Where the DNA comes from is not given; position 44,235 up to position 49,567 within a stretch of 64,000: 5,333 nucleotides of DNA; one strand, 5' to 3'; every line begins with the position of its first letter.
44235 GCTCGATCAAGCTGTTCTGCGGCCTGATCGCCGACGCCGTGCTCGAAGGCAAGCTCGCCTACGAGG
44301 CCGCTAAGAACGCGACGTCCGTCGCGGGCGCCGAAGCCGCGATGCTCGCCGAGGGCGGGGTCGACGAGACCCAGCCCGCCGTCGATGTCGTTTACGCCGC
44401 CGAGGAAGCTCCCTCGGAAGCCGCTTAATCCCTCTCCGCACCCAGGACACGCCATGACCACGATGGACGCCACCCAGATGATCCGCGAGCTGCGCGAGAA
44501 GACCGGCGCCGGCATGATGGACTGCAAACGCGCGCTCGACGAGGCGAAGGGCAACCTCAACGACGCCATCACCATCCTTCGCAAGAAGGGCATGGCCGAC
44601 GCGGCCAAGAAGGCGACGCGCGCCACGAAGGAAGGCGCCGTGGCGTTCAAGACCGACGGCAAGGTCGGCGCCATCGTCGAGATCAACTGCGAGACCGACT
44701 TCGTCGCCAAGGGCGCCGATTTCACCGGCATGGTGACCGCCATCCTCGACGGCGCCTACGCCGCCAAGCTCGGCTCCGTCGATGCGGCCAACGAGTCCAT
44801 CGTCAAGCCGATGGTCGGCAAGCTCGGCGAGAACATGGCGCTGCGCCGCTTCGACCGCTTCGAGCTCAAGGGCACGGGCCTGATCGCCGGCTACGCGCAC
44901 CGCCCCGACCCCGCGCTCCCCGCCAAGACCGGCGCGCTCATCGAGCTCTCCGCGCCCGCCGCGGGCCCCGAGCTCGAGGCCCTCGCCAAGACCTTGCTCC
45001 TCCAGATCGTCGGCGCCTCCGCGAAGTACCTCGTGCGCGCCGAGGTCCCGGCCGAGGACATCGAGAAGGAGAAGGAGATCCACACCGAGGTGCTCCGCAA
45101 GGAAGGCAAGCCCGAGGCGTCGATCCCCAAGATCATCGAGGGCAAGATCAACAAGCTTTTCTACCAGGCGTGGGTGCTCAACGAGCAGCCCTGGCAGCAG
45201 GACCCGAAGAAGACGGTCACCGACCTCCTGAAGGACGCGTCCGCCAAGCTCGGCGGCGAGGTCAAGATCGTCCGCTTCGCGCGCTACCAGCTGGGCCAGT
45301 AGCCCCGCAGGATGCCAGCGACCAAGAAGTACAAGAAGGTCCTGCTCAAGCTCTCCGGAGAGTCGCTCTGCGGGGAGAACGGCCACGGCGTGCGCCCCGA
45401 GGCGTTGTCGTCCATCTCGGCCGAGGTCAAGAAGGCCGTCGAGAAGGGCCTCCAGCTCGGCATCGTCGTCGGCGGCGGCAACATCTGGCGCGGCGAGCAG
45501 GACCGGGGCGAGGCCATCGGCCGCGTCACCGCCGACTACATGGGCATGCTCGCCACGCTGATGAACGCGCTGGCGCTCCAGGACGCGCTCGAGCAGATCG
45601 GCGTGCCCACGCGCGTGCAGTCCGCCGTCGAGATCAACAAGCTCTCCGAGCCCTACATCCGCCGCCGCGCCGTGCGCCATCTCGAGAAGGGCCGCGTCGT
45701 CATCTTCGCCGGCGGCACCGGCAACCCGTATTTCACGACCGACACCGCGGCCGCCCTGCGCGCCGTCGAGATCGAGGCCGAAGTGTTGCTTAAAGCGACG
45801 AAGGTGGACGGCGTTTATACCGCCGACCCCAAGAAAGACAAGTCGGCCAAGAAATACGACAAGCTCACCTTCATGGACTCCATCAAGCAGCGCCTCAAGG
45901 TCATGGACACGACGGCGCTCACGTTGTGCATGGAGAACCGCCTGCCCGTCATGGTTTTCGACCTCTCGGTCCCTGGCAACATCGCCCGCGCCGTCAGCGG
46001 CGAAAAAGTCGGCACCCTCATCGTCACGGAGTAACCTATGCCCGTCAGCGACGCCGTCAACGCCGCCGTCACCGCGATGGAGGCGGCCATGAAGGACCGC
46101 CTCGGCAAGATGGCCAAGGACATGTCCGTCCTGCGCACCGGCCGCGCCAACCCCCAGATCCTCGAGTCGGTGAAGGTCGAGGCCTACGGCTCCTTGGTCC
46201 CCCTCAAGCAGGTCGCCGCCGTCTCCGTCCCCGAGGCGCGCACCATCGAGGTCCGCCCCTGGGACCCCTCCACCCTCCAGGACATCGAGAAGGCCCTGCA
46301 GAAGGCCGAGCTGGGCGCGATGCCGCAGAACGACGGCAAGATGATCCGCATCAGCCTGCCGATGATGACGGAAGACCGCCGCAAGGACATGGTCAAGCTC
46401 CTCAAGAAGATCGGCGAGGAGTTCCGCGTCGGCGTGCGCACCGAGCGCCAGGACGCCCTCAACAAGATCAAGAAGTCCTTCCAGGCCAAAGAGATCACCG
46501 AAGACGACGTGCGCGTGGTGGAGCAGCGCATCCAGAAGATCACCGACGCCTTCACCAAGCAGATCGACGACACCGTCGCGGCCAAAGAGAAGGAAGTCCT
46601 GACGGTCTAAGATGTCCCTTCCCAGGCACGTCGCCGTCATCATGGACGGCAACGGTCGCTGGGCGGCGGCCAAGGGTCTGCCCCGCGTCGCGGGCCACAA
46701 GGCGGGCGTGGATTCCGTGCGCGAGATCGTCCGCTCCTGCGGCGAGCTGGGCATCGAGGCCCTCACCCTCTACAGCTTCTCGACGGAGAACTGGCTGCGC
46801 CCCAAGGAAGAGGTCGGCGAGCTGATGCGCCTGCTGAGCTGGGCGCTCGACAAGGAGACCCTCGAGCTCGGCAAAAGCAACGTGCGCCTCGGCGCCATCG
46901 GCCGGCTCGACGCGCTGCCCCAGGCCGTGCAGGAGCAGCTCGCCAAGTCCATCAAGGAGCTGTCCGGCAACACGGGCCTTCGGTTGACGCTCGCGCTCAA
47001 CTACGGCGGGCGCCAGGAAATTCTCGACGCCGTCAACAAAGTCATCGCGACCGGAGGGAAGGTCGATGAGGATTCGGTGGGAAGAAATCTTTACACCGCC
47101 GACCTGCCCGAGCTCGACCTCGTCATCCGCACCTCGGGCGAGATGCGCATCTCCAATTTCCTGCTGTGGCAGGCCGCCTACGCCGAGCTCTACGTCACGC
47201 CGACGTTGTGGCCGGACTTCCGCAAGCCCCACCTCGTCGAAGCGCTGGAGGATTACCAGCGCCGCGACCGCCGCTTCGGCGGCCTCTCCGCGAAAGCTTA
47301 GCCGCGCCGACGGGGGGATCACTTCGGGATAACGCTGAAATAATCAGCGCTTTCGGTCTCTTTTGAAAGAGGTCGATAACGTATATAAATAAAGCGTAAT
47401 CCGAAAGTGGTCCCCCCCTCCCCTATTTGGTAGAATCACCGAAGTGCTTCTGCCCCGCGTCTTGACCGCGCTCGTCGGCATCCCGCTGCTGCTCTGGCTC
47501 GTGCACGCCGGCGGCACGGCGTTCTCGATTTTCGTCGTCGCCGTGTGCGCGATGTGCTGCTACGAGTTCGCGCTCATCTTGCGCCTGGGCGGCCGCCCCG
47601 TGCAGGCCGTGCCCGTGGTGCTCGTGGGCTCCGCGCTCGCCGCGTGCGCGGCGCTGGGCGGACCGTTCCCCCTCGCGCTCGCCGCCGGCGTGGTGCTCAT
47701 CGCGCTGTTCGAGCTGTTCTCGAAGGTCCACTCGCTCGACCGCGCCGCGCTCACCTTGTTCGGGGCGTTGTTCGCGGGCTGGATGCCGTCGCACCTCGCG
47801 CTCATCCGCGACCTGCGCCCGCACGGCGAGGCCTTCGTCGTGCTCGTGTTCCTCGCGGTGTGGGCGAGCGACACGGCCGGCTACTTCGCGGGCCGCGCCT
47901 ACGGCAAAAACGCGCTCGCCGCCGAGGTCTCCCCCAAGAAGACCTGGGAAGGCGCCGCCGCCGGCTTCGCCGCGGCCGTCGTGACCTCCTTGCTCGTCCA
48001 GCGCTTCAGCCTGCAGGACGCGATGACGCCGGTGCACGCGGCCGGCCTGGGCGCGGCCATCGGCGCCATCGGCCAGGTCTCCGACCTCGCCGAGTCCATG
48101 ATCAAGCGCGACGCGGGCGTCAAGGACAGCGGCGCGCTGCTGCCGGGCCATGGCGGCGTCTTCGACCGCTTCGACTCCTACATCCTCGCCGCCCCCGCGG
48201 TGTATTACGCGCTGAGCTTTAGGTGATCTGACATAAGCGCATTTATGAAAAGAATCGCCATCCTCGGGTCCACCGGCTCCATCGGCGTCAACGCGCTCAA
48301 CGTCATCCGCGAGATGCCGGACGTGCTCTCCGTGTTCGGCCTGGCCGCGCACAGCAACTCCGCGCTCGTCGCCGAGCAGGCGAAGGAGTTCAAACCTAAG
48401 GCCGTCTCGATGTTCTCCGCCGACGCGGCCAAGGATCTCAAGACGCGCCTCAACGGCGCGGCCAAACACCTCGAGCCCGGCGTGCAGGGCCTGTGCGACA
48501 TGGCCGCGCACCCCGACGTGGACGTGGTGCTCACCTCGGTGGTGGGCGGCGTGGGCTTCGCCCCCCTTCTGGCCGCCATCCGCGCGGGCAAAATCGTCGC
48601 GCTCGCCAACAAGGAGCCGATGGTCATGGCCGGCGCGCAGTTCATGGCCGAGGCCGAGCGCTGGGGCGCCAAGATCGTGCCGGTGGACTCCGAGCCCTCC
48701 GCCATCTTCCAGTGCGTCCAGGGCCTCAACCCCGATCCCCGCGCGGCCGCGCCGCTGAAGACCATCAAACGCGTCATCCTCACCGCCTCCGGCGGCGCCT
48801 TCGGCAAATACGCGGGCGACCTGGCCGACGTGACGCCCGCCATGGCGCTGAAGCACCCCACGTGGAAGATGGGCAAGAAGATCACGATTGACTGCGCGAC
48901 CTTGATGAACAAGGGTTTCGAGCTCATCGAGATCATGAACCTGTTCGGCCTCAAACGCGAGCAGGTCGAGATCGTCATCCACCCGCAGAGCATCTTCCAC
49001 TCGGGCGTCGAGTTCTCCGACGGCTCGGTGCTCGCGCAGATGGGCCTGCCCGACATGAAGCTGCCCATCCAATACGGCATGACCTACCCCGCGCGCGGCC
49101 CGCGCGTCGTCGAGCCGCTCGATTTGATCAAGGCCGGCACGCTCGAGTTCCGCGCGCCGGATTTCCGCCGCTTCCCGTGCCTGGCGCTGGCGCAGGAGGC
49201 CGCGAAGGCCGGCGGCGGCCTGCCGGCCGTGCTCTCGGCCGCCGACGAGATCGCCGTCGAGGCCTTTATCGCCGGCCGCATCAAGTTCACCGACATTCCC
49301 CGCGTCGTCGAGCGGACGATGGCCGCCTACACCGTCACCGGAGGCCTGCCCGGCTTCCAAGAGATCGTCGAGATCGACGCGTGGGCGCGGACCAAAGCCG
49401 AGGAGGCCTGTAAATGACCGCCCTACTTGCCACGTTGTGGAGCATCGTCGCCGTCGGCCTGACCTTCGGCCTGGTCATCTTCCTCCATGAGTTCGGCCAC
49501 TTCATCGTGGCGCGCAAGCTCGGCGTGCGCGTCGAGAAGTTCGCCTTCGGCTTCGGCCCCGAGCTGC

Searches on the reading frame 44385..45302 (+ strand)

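Call 89: search_protein_families(library=pfam, proteins=[window:44385-45302:+], max_evalue=0.001)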
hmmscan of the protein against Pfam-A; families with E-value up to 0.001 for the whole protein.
window:44385-45302:+ (305 aa): 2 families
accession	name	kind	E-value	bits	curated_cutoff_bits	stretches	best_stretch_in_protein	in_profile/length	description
PF00889.24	EF_TS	-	3.3e-46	157.9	27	1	95-305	1-204/204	Elongation factor TS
PF25025.1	EF-Ts_N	-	0.00077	19.8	33.2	0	27-66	10-51/60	Elongation factor Ts, mitochondrial, N-terminal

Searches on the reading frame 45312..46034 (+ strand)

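Call 89: search_protein_families(library=pfam, proteins=[window:45312-46034:+], max_evalue=0.001)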
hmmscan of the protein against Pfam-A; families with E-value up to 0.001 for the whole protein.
window:45312-46034:+ (240 aa): 1 family
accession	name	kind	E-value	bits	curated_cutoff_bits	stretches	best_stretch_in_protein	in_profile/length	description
PF00696.33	AA_kinase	-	3.7e-35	122.2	24.9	1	8-217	1-234/234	Amino acid kinase family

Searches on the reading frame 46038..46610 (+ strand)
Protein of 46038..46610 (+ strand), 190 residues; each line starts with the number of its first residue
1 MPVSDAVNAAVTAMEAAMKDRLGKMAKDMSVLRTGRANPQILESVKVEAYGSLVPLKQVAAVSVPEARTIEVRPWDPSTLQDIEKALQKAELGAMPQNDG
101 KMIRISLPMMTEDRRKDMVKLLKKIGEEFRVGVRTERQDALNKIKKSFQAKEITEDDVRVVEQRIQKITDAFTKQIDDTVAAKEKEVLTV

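Call 89: search_protein_families(library=pfam, proteins=[window:46038-46610:+], max_evalue=0.001)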
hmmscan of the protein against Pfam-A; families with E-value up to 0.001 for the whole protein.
window:46038-46610:+ (190 aa): 1 family
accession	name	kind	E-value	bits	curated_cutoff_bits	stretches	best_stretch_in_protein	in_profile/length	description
PF01765.24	RRF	-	3.2e-60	203.1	29.7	1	26-188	2-164/164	Ribosome recycling factor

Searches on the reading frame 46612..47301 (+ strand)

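Call 89: search_protein_families(library=pfam, proteins=[window:46612-47301:+], max_evalue=0.001)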
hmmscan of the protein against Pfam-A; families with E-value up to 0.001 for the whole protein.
window:46612-47301:+ (229 aa): 1 family
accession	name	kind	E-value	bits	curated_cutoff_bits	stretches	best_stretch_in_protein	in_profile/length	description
PF01255.24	Prenyltransf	-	1.1e-82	277.3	27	1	10-223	1-219/219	Putative undecaprenyl diphosphate synthase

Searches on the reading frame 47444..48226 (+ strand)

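Call 90: search_protein_families(library=pfam, proteins=[window:47444-48226:+], max_evalue=0.001)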
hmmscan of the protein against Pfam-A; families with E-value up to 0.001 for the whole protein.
window:47444-48226:+ (260 aa): 1 family
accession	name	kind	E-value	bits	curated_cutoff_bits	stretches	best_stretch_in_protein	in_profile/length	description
PF01148.25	CTP_transf_1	-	3.2e-60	204.6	24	1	5-258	3-262/264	Cytidylyltransferase family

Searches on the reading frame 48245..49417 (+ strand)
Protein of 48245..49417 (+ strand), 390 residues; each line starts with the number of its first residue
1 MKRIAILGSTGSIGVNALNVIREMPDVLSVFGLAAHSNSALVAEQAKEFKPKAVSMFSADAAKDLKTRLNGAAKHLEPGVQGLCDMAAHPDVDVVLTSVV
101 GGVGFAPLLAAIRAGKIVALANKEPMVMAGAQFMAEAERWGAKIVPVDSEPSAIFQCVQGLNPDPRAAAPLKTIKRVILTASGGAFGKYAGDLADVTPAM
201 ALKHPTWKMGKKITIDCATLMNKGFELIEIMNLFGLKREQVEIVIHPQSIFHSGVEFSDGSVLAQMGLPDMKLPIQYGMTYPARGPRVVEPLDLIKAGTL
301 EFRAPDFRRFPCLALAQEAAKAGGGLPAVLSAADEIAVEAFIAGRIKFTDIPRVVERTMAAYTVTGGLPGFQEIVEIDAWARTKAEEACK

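Call 90: search_protein_families(library=pfam, proteins=[window:48245-49417:+], max_evalue=0.001)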
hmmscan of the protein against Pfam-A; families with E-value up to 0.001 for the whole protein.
window:48245-49417:+ (390 aa): 3 families
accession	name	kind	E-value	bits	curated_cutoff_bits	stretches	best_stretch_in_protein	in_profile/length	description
PF13288.12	DXPR_C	-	4e-40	137.1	27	1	266-383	1-114/115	DXP reductoisomerase C-terminal domain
PF02670.22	DXP_reductoisom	-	2.5e-39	135.4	21.7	1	4-130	1-129/129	1-deoxy-D-xylulose 5-phosphate reductoisomerase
PF08436.17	DXP_redisom_C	-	7.5e-31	106.6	26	1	144-234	1-84/84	1-deoxy-D-xylulose 5-phosphate reductoisomerase C-terminal domain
